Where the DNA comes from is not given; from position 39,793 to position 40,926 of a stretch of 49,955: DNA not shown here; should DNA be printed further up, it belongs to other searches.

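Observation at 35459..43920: Module A: ulosonic-acid synthase and CMP-activation core wired to heptose-type genes, a candidate undescribed pathway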

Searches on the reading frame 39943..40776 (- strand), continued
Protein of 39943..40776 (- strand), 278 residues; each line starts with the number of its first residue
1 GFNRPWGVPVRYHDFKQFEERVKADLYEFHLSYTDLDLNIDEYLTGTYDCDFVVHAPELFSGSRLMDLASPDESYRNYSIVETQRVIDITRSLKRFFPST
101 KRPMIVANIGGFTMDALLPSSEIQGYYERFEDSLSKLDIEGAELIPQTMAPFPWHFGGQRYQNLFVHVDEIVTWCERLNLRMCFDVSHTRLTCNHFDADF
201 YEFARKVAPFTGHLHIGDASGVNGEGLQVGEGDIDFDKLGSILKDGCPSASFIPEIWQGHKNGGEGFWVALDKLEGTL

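Call 106: search_protein_families(library=ncbifam, proteins=[L093:989-1972:+, L089:3-989:+, L093:3-617:+, L093:3843-4631:+, L093:4628-5305:+, L083:9311-10000:+], max_evalue=0.001)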
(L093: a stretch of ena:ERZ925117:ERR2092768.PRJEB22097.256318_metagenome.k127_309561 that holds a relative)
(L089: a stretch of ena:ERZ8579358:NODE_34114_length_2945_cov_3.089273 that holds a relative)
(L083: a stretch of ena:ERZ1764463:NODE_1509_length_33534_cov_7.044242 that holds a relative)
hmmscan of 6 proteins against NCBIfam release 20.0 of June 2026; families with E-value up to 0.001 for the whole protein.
L093:989-1972:+ (327 aa): 10 families
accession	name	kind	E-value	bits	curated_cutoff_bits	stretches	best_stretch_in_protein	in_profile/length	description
NF049969.1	GlMnHpPKinHddA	equivalog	1.5e-21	77.2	600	1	13-325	8-336/338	D-glycero-D-manno-heptose 7-phosphate kinase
NF009948.0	PRK13412.1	equivalog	2.6e-12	45.3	721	1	87-165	724-801/974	bifunctional fucokinase/fucose-1-phosphate guanylyltransferase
NF003036.0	PRK03926.1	equivalog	2.9e-12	46.3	403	1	91-182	77-164/302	mevalonate kinase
TIGR00549.1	mevalon_kin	equivalog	8.2e-11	41.9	163.05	1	91-183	82-175/276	mevalonate kinase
NF001816.0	PRK00555.1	equivalog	4e-08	32.6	509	1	67-167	65-172/363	galactokinase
NF003006.0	PRK03817.1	equivalog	6.9e-08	31.8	443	1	12-158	6-156/352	galactokinase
TIGR01920.1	Shik_kin_archae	equivalog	2.6e-07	30.3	126.85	1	43-163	23-144/266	shikimate kinase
NF040725.1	panto_kin_Meth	equivalog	6.7e-07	28.5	380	1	78-162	76-155/286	pantoate kinase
NF002288.1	PRK01212.1-4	equivalog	2.2e-06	26.9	194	1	82-187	69-172/303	homoserine kinase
TIGR00191.1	thrB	equivalog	0.00024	20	168.25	1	91-169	82-152/304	homoserine kinase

L089:3-989:+ (328 aa): 13 families
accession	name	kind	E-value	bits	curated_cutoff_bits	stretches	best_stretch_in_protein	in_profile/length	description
NF049969.1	GlMnHpPKinHddA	equivalog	6.1e-86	288.9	600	1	2-322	10-336/338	D-glycero-D-manno-heptose 7-phosphate kinase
NF009948.0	PRK13412.1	equivalog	1.9e-32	111.9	721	1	84-288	726-933/974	bifunctional fucokinase/fucose-1-phosphate guanylyltransferase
TIGR00549.1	mevalon_kin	equivalog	6e-23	81.7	163.05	1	23-287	19-274/276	mevalonate kinase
NF003006.0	PRK03817.1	equivalog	5.1e-19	68.5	443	2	20-228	21-227/352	galactokinase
NF003705.0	PRK05322.1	equivalog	7.4e-18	64.4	385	1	19-154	38-182/388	galactokinase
TIGR00131.1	gal_kin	equivalog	4.2e-12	45.7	226.65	1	20-155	37-181/388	galactokinase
NF003036.0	PRK03926.1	equivalog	5.7e-12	45.3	403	1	72-295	64-272/302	mevalonate kinase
NF001816.0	PRK00555.1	equivalog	3e-11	42.9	509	1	87-170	94-178/363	galactokinase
NF003472.0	PRK05101.1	equivalog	8.1e-10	38.2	499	1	19-154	39-182/382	galactokinase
NF002288.1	PRK01212.1-4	equivalog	1.8e-08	33.8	194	1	26-281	20-258/303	homoserine kinase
TIGR01920.1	Shik_kin_archae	equivalog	4.5e-08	32.8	126.85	1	71-159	52-145/266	shikimate kinase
TIGR00191.1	thrB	equivalog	1.4e-06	27.3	168.25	1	64-169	59-158/304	homoserine kinase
NF040725.1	panto_kin_Meth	equivalog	0.00054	19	380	1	71-154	74-152/286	pantoate kinase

L093:3-617:+ (204 aa): 1 family
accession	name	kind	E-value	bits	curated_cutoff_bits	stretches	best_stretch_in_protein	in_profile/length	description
TIGR03992.1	Arch_glmU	subfamily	1.8e-05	23.8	292.1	1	1-190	24-217/393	bifunctional sugar-1-phosphate nucleotidylyltransferase/acetyltransferase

L093:3843-4631:+ (262 aa): 0 families

L093:4628-5305:+ (225 aa): 4 families
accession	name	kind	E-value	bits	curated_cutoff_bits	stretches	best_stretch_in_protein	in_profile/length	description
TIGR03584.1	PseF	equivalog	3.8e-24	85.6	205.7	1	2-216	1-217/222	pseudaminic acid cytidylyltransferase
NF003952.0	PRK05450.1-5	subfamily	2.5e-06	26.8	193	1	2-61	4-63/250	3-deoxy-manno-octulosonate cytidylyltransferase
NF003950.0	PRK05450.1-3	subfamily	3.8e-05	23.1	234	1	2-62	4-64/248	3-deoxy-manno-octulosonate cytidylyltransferase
NF009905.0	PRK13368.1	subfamily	0.0006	19.2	255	1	2-62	4-64/243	3-deoxy-manno-octulosonate cytidylyltransferase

L083:9311-10000:+ (229 aa): 6 families
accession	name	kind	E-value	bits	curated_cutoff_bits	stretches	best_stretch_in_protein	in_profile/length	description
TIGR03584.1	PseF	equivalog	6.6e-41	140.4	205.7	1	4-219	1-217/222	pseudaminic acid cytidylyltransferase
NF003952.0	PRK05450.1-5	subfamily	1.3e-12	47.4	193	1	1-126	1-118/250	3-deoxy-manno-octulosonate cytidylyltransferase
NF003950.0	PRK05450.1-3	subfamily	7.2e-10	38.6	234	1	1-75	1-75/248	3-deoxy-manno-octulosonate cytidylyltransferase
NF009905.0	PRK13368.1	subfamily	2.1e-09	37.1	255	1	1-68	1-68/243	3-deoxy-manno-octulosonate cytidylyltransferase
TIGR00466.1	kdsB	equivalog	1e-07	31.6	155.2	1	1-70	1-69/241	3-deoxy-manno-octulosonate cytidylyltransferase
NF003948.0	PRK05450.1-1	equivalog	1e-07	31.4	281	1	2-130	5-126/248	3-deoxy-manno-octulosonate cytidylyltransferase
